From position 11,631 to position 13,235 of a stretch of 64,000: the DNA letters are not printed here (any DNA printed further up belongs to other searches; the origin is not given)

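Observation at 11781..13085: Exosome cap subunit Csl4 fused to a zinc knuckle and an RRM domain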

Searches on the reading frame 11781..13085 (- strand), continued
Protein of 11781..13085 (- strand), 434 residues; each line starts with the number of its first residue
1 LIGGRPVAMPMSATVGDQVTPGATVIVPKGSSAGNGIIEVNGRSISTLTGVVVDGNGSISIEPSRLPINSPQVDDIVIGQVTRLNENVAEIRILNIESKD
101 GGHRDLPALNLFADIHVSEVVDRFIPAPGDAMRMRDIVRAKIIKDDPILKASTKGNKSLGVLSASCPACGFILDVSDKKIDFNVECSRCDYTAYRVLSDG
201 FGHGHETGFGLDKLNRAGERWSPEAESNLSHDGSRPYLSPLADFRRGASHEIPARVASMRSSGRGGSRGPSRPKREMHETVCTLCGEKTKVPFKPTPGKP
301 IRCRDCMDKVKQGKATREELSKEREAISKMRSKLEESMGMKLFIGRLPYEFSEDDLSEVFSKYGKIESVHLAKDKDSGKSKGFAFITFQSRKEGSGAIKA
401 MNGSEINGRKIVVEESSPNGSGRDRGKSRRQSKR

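Call 75: find_encoding_contigs(protein=P0002, flank=3000, max_places=1)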
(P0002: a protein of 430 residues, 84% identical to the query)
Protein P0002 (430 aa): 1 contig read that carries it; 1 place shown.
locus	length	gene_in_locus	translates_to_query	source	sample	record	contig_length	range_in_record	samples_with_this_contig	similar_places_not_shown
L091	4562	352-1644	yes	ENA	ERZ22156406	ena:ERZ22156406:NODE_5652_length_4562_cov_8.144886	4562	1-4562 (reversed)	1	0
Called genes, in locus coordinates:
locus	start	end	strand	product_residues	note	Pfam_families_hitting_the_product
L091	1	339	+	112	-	?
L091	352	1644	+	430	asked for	PF23477:zf_Tbcl_2, PF00076:RRM_1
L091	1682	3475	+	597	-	PF12836:HHH_3 (faint)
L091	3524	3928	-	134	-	-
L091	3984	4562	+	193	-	?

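Call 76: find_encoding_contigs(protein=P0005, flank=3000, max_places=1)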
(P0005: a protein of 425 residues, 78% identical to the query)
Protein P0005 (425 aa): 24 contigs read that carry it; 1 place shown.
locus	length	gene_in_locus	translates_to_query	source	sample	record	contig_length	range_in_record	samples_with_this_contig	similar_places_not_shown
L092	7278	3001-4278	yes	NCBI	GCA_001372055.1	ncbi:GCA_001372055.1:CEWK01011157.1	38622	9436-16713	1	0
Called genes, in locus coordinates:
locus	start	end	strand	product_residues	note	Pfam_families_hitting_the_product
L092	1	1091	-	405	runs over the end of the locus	PF02646:RmuC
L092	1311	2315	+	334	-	PF01118:Semialdhyde_dh, PF02774:Semialdhyde_dhC (weak)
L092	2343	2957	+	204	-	PF05175:MTS, PF03602:Cons_hypoth95 (weak), PF06325:PrmA (weak)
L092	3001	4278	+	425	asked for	PF23477:zf_Tbcl_2, PF00076:RRM_1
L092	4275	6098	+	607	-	PF04055:Radical_SAM (weak), PF12836:HHH_3 (faint)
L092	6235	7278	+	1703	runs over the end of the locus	-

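Call 77: find_encoding_contigs(protein=P0004, flank=3000, max_places=1)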
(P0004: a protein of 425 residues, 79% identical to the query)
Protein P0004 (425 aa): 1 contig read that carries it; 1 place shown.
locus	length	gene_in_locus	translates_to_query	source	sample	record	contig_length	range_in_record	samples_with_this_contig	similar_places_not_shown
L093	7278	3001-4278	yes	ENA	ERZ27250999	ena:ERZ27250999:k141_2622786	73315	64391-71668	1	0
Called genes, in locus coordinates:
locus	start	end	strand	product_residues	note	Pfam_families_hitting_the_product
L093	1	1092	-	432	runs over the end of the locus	PF09903:DUF2130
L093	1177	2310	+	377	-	PF01118:Semialdhyde_dh, PF02774:Semialdhyde_dhC (weak)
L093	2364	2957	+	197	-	PF03602:Cons_hypoth95, PF05175:MTS, PF06325:PrmA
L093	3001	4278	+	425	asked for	PF23477:zf_Tbcl_2, PF00076:RRM_1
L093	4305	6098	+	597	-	PF04055:Radical_SAM (faint), PF12836:HHH_3 (weak)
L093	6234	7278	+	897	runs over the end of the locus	?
